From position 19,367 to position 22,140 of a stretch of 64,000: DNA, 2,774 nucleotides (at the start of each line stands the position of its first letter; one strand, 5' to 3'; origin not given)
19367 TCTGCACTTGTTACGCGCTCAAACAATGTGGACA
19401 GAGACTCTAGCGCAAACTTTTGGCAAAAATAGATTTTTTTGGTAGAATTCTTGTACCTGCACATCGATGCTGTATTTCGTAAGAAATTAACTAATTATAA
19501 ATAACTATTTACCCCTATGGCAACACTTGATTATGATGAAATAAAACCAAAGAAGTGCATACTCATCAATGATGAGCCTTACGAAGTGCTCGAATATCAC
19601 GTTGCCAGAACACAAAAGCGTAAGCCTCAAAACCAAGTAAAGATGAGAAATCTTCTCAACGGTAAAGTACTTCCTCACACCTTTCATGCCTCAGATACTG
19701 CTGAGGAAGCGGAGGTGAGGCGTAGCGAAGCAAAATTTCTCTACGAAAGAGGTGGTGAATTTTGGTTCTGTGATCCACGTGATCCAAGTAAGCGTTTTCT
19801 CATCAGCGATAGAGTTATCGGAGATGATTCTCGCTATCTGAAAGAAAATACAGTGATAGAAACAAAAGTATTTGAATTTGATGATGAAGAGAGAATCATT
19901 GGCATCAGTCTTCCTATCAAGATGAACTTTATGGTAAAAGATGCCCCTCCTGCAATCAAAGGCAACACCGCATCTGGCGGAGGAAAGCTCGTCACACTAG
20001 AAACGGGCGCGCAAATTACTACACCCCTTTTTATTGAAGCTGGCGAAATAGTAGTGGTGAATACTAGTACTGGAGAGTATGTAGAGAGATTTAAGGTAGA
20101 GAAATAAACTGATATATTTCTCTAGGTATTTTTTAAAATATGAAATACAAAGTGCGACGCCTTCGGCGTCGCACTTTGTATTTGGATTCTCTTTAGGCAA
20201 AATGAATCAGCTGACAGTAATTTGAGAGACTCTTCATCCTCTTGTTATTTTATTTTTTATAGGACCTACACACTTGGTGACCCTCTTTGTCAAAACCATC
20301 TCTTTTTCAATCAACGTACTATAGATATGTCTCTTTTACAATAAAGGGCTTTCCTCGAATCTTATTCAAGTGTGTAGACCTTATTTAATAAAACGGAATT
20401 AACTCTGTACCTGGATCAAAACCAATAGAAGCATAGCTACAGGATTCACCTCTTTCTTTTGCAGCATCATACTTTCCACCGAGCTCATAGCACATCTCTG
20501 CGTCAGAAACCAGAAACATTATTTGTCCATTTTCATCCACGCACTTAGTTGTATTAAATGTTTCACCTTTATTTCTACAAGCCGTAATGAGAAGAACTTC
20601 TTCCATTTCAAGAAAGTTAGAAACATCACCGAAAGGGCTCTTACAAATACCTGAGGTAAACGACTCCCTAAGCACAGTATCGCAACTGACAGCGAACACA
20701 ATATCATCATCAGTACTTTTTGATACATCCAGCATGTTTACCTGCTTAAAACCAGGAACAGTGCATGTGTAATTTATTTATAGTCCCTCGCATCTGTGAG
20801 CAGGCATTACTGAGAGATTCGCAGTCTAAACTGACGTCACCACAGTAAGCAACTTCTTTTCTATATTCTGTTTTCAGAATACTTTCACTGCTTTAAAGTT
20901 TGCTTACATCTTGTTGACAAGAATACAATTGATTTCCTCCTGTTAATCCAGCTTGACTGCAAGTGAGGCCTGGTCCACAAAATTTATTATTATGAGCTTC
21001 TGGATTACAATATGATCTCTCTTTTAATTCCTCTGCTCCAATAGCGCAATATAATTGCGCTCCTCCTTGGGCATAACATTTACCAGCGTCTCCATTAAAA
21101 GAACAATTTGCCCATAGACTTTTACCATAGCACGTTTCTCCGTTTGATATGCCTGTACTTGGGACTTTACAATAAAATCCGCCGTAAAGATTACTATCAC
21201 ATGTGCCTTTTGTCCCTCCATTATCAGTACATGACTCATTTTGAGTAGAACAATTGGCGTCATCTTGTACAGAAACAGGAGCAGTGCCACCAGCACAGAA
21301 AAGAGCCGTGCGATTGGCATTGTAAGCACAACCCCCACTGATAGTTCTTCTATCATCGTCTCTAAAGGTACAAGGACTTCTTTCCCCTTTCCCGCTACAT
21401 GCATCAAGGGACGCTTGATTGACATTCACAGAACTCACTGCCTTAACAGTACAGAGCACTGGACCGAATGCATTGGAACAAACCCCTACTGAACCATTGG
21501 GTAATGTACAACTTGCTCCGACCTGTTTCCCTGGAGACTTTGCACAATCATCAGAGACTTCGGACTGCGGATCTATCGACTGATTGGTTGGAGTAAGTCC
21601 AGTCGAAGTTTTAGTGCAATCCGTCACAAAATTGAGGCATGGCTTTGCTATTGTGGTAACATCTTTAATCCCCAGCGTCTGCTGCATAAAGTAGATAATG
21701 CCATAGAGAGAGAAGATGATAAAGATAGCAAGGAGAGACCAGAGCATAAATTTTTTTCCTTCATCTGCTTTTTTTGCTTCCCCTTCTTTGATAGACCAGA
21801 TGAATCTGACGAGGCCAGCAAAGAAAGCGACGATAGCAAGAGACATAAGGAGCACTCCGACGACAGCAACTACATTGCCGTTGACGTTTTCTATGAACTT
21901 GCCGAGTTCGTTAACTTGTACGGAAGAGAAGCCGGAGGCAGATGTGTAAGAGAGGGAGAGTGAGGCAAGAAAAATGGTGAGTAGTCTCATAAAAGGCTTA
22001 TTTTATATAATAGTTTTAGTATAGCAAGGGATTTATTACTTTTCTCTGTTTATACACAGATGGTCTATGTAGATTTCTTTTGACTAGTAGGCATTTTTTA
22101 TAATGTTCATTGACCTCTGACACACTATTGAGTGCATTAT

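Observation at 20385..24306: Tandem TrbC/VirB2-like pilin-fold proteins, one fused to a ~38-cysteine ectodomain, with an orphan solute-binding lipoprotein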

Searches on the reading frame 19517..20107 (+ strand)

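Call 8: search_protein_families(library=pfam, proteins=[window:19517-20107:+], max_evalue=0.001)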
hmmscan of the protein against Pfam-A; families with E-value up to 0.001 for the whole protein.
window:19517-20107:+ (196 aa): 2 families
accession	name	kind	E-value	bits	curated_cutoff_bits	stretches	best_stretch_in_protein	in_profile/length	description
PF09285.17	Elong-fact-P_C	-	2.2e-21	75.7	25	1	137-191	2-56/56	Elongation factor P, C-terminal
PF08207.18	EFP_N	-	5.5e-10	39.6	23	1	8-61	4-57/58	Elongation factor P (EF-P) KOW-like domain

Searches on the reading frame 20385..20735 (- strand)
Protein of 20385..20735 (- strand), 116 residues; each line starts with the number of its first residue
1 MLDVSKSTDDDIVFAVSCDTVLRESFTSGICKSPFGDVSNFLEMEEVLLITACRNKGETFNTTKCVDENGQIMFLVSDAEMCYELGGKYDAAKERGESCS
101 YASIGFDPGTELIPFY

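Call 3: search_protein_families(library=pfam, proteins=[window:20385-20735:-], max_evalue=10)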
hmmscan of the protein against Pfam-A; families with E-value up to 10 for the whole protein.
window:20385-20735:- (116 aa): 1 family
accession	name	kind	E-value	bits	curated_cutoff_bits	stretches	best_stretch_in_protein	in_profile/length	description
PF04651.18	Pox_A12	-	0.049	14.1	25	1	5-79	47-118/183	Poxvirus A12 protein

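Call 10: search_protein_families(library=ncbifam, proteins=[window:20385-20735:-], max_evalue=1)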
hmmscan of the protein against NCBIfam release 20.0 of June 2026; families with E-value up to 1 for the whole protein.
window:20385-20735:- (116 aa): 0 families

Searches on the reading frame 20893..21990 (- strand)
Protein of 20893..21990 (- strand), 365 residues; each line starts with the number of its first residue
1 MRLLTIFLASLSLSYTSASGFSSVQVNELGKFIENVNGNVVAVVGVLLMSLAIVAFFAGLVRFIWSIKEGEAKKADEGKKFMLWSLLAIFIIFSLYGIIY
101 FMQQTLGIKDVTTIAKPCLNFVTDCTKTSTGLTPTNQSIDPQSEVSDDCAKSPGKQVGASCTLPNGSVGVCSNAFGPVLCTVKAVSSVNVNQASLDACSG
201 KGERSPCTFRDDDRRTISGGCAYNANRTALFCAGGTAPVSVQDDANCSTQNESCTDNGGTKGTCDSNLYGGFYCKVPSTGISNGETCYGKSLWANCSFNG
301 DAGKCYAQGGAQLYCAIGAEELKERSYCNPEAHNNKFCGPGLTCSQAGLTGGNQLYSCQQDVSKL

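Call 3: search_protein_families(library=pfam, proteins=[window:20893-21990:-], max_evalue=10)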
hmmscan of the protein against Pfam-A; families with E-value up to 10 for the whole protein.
window:20893-21990:- (365 aa): 4 families
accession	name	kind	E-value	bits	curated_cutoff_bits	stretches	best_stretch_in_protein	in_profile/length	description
PF18895.5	T4SS_pilin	-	0.017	15.6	26.6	1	35-100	7-69/71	Type IV secretion system pilin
PF01529.25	DHHC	-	0.25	11.8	28.7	1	46-115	59-128/133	DHHC palmitoyltransferase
PF02656.20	DUF202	-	0.29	12.1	23.4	1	28-68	32-67/68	Domain of unknown function (DUF202)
PF20153.4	DUF6535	-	6.8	7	23.9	1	46-66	157-177/177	Family of unknown function (DUF6535)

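Call 9: find_homologous_proteins(query=window:20893-21990:-, max_evalue=0.001)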
Query window:20893-21990:- (365 aa): 5 proteins with E <= 0.001 among 4083 candidates.
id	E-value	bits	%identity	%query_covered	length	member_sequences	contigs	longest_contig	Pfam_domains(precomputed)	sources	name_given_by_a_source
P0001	8.9e-214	727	100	87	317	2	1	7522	-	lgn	-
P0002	3.1e-184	630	87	85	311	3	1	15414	-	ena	-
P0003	1.2e-46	177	38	92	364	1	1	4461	-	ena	-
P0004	5.2e-41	159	59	34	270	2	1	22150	-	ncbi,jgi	jgi:hypothetical protein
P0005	1.9e-31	127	60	32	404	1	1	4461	-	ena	-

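Call 10: search_protein_families(library=ncbifam, proteins=[window:20893-21990:-], max_evalue=1)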
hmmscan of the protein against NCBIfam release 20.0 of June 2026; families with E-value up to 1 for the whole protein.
window:20893-21990:- (365 aa): 1 family
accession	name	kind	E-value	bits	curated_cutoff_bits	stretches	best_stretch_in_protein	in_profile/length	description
NF045849.1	ICE_MMCAP2_0565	equivalog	0.083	12.6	40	1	27-101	7-75/80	Mbov_0395 family pilin-like conjugal transfer protein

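Call 12: find_encoding_contigs(protein=P0004, flank=10000, max_places=3)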
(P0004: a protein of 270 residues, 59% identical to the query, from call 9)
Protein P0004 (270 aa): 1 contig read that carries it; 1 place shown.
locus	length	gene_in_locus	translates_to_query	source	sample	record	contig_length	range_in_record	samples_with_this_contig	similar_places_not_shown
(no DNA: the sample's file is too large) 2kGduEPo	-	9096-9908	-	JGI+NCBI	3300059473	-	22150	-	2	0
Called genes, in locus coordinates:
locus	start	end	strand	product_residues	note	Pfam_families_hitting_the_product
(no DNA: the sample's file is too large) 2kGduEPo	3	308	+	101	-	?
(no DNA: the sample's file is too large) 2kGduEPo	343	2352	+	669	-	PF22745:Nlig-Ia, PF01653:DNA_ligase_aden, PF03120:OB_DNA_ligase, PF14520:HHH_5 (faint), PF12826:HHH_2, PF00533:BRCT, PF12738:PTCB-BRCT (weak), PF16589:BRCT_2 (weak)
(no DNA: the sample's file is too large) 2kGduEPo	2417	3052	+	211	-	PF13483:Lactamase_B_3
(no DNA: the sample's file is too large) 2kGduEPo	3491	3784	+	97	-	-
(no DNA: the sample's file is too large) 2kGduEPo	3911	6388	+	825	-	PF00521:DNA_topoisoIV, PF03989:DNA_gyraseA_C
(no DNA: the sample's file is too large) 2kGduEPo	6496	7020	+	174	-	PF01135:PCMT, PF05175:MTS, PF13489:Methyltransf_23, PF01209:Ubie_methyltran, PF13847:Methyltransf_31, PF08241:Methyltransf_11, PF08242:Methyltransf_12, PF13649:Methyltransf_25, +2 more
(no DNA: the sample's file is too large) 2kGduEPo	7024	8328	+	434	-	PF13416:SBP_bac_8, PF01547:SBP_bac_1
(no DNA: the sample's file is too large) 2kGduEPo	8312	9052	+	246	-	-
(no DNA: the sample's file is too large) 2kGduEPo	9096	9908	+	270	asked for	-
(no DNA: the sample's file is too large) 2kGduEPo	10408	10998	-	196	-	PF08207:EFP_N, PF09285:Elong-fact-P_C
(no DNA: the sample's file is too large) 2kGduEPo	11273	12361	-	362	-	PF00154:RecA_N, PF06745:ATPase, PF08423:Rad51, PF27531:MT3502_N (faint), PF01637:ATPase_2 (weak), PF21096:RecA_C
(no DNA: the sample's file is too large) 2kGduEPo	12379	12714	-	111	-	-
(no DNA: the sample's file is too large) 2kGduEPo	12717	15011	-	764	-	PF17854:FtsK_alpha, PF01580:FtsK_SpoIIIE, PF09397:FtsK_gamma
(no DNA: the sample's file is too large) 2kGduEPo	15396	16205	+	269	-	-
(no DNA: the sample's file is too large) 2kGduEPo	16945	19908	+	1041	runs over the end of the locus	-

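Call 13: find_encoding_contigs(protein=P0002, flank=10000, max_places=3)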
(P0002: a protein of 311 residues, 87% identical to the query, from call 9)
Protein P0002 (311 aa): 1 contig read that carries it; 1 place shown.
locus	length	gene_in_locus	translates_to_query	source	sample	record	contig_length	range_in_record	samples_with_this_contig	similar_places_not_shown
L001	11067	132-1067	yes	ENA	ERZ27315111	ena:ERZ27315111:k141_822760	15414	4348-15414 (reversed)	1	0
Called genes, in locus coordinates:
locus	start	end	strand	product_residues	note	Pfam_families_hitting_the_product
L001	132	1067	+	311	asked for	-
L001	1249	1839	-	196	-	PF08207:EFP_N, PF09285:Elong-fact-P_C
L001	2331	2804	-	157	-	-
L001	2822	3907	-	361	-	PF00154:RecA_N, PF06745:ATPase, PF08423:Rad51, PF27531:MT3502_N (faint), PF01637:ATPase_2 (weak), PF21096:RecA_C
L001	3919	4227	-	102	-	-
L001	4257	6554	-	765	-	PF17854:FtsK_alpha, PF01580:FtsK_SpoIIIE, PF09397:FtsK_gamma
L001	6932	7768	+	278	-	-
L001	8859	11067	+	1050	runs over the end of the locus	-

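Call 14: find_encoding_contigs(protein=P0003, flank=10000, max_places=3)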
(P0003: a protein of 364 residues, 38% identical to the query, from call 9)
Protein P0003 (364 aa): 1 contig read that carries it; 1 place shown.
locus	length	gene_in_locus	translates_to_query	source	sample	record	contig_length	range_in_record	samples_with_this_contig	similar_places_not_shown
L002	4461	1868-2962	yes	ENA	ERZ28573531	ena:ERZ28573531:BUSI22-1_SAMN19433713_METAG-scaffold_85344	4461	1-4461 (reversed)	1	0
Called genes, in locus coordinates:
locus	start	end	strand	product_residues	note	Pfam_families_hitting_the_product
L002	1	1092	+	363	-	?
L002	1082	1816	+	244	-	-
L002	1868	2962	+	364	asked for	-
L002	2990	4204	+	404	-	-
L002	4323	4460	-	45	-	?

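Call 32: search_protein_families(library=pfam, alignment_id=A4, max_evalue=0.001)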
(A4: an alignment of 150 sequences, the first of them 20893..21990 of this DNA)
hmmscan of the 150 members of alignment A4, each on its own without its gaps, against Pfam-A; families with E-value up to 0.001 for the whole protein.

A. member 1, window:20893-21990:- (365 aa): 0 families

B. families by the number of members that match (of 150 scanned): 9 families
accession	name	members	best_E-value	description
PF18895.5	T4SS_pilin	83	1.5e-24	Type IV secretion system pilin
PF23416.1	DUF7107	2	0.00014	Domain of unknown function (DUF7107)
PF02656.20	DUF202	2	0.00039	Domain of unknown function (DUF202)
PF12725.13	DUF3810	2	0.00047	Protein of unknown function (DUF3810)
PF04706.18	Dickkopf_N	1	1.3e-08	Dickkopf N-terminal cysteine-rich region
PF01683.23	EB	1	1.4e-06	EB module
PF11410.13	Antifungal_pept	1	0.00017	Antifungal peptide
PF07947.19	YhhN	1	0.00026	YhhN family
PF13687.11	DUF4153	1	0.00043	Domain of unknown function (DUF4153)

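Call 41: predict_structure(alignment_id=A4)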
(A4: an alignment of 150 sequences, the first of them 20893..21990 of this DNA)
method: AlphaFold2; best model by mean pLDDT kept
length: 365 residues; sequences in the alignment: 150
mean_pLDDT: 65.0   pTM: 0.34
mean pLDDT of the five models: 65.0, 64.4, 63.9, 62.5, 61.6
residues with pLDDT >= 90: 75; 70-90: 94; 50-70: 63; < 50: 133
segments of 3 or more residues with pLDDT < 50: 16-19, 115-146, 184-220, 235-244, 281-325
pLDDT, mean of each block of 10 residues (from residue 1): 77 56 66 79 87 92 96 94 93 92 87 50 45 40 50 65 78 60 48 37 33 41 63 45 65 90 87 83 38 37 39 35 54 69 83 84 69
secondary structure, 60 per line:
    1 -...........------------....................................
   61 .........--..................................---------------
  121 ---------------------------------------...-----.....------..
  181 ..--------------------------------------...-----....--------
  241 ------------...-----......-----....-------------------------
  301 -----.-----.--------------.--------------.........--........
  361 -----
elements in order: H2-12 H25-69 H72-105 E160-162 E168-172 E179-182 E221-223 E229-232 E253-255 E261-266 E272-275 E342-350 E353-360

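Call 45: fold_search(model_id=the predicted structure, library=pdb)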
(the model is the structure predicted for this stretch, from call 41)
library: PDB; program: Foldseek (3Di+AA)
matches with E <= 10: 164; with E <= 0.001: 0
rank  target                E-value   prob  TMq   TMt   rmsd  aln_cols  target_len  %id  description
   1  6cnn_A                4.9e-02  0.99  0.17  0.18  13.2       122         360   11  Cryo-EM structure of the human SK4/calmodulin channel complex in the Ca2+ bound state I (released 2018-05-02)
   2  6cnm_A                3.5e-01  0.95  0.19  0.19  11.1       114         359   10  Cryo-EM structure of the human SK4/calmodulin channel complex (released 2018-05-02)
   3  9o48_A                4.2e-01  0.93  0.19  0.18  10.8       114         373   11  Cryo-EM structure of the human SK2-4 chimera/calmodulin channel complex in the Ca2+ bound state (released 2025-07-09)
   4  9o53_A                7.7e-01  0.91  0.18  0.18  10.7       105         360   10  Cryo-EM structure of the human SK2-4 chimera/calmodulin channel complex bound to a small molecule inhibitor (released 2025-07-09)
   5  9y5q_A                9.3e-01  0.66  0.19  0.19  14.8       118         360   11  Cryo EM structure of KCa3.1_R355K_I/calmodulin channel in complex with rimtuzalcap (released 2025-10-15)
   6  7w7z                  1.8e+00  0.11  0.12  0.23  18.9       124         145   16  Crystal Structure of human Focal Adhesion Targeting (FAT) domain of the Focal Adhesion Kinase (released 2022-12-21)
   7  9o51_A                1.9e+00  0.75  0.16  0.17  10.5        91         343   12  Cryo-EM structure of the human SK2-4 chimera/calmodulin channel complex in the Ca2+ free state (released 2025-07-09)
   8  2yxh_A                1.9e+00  0.54  0.11  0.34   9.3        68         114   15  Crystal structure of mazG-related protein from Thermotoga maritima (released 2007-10-30)
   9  8yt8_B                1.9e+00  0.02  0.07  0.09  31.7       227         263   13  Cryo-EM structure of the dystrophin glycoprotein complex (released 2024-12-11)
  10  4ezq_A                2.1e+00  0.35  0.12  0.19  16.5       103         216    8  Crystal structure of the substrate binding domain of E.coli DnaK in complex with the C-terminal part of pyrrhocoricin  (released 2013-04-17)
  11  5uhq_A                2.2e+00  0.63  0.13  0.51   6.5        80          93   10  Structure of a SemiSWEET Q20A mutant (released 2017-08-02)
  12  7bgm_B                2.2e+00  0.28  0.13  0.22  12.3       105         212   10  Crystal structure of MtHISN2, a bifunctional enzyme from the histidine biosynthetic pathway (released 2021-05-19)
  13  8b6l_O                2.2e+00  0.28  0.16  0.11  10.0       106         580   11  Subtomogram average of the human Sec61-TRAP-OSTA-translocon (released 2022-12-07)
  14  7k3h_B                2.3e+00  0.90  0.14  0.54   1.1        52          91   12  Crystal structure of deep network hallucinated protein 0217 (released 2021-12-22)
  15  6lgq_C                2.3e+00  0.84  0.16  0.25   1.6        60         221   15  The crystal complex structure of histidine kinase and response regulator (released 2020-12-09)
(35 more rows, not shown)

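Call 101: fold_search(model_id=the predicted structure, library=viral)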
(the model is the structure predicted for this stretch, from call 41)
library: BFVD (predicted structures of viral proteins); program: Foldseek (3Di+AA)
matches with E <= 10: 294; with E <= 0.001: 0
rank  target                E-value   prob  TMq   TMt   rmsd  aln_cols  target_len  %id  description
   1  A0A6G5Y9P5            6.2e-02  0.10  0.12  0.09  48.9       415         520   15  (no name in the UniProt tables at hand)
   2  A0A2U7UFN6            6.6e-02  0.10  0.08  0.14  21.2       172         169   19  Uncharacterized protein [Pandoravirus macleodensis]
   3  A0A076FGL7            7.9e-02  0.14  0.12  0.12  27.0       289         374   14  Uncharacterized protein [Aureococcus anophagefferens virus]
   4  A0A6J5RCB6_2          1.2e-01  0.13  0.12  0.06  26.2       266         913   12  Fibronectin type III [uncultured Caudovirales phage]
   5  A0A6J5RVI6            1.3e-01  0.16  0.19  0.12  29.1       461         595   10  EF-hand domain-containing protein [uncultured Caudovirales phage]
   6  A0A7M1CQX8            1.3e-01  0.08  0.10  0.11  26.4       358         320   12  (no name in the UniProt tables at hand)
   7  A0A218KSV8            1.5e-01  0.08  0.13  0.07  23.1       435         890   12  (no name in the UniProt tables at hand)
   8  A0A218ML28            1.8e-01  0.05  0.07  0.06  40.9       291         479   13  Peptidase S74 domain-containing protein [uncultured virus]
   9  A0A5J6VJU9            1.9e-01  0.18  0.10  0.20  37.9       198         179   13  Uncharacterized protein [Megaviridae environmental sample]
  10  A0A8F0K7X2            2.1e-01  0.04  0.08  0.09  33.2       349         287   16  Putative minor capsid protein [Chicken calicivirus]
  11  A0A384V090            2.4e-01  0.06  0.11  0.13  27.9       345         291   13  (no name in the UniProt tables at hand)
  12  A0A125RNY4            3.4e-01  0.05  0.10  0.11  23.4       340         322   16  (no name in the UniProt tables at hand)
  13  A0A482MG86            4.4e-01  0.15  0.17  0.08  21.1       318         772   11  Sialidase domain-containing/CalX-like domain superfamily protein [Serratia phage Parlo]
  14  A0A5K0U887            4.4e-01  0.09  0.09  0.08  22.5       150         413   10  Uncharacterized protein [Yasminevirus sp. GU-2018]
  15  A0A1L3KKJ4            4.4e-01  0.03  0.09  0.08  29.2       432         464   13  (no name in the UniProt tables at hand)
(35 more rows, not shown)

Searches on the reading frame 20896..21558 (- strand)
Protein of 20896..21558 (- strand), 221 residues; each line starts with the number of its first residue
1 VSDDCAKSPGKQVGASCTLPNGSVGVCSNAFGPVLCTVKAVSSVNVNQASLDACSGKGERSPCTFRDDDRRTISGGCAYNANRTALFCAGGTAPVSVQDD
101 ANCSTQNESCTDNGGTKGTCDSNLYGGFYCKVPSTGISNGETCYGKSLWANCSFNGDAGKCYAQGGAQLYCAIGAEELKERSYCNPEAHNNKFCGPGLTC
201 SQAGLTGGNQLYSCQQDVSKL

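Call 97: search_protein_families(library=pfam, proteins=[window:20896-21558:-], max_evalue=10)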
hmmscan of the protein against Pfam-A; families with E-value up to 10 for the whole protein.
seq(221 aa): 0 families

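Call 98: search_solved_structures(query=window:20896-21558:-, max_evalue=10)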
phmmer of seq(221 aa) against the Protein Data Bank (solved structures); distinct sequences matched with E-value up to 10: 0.
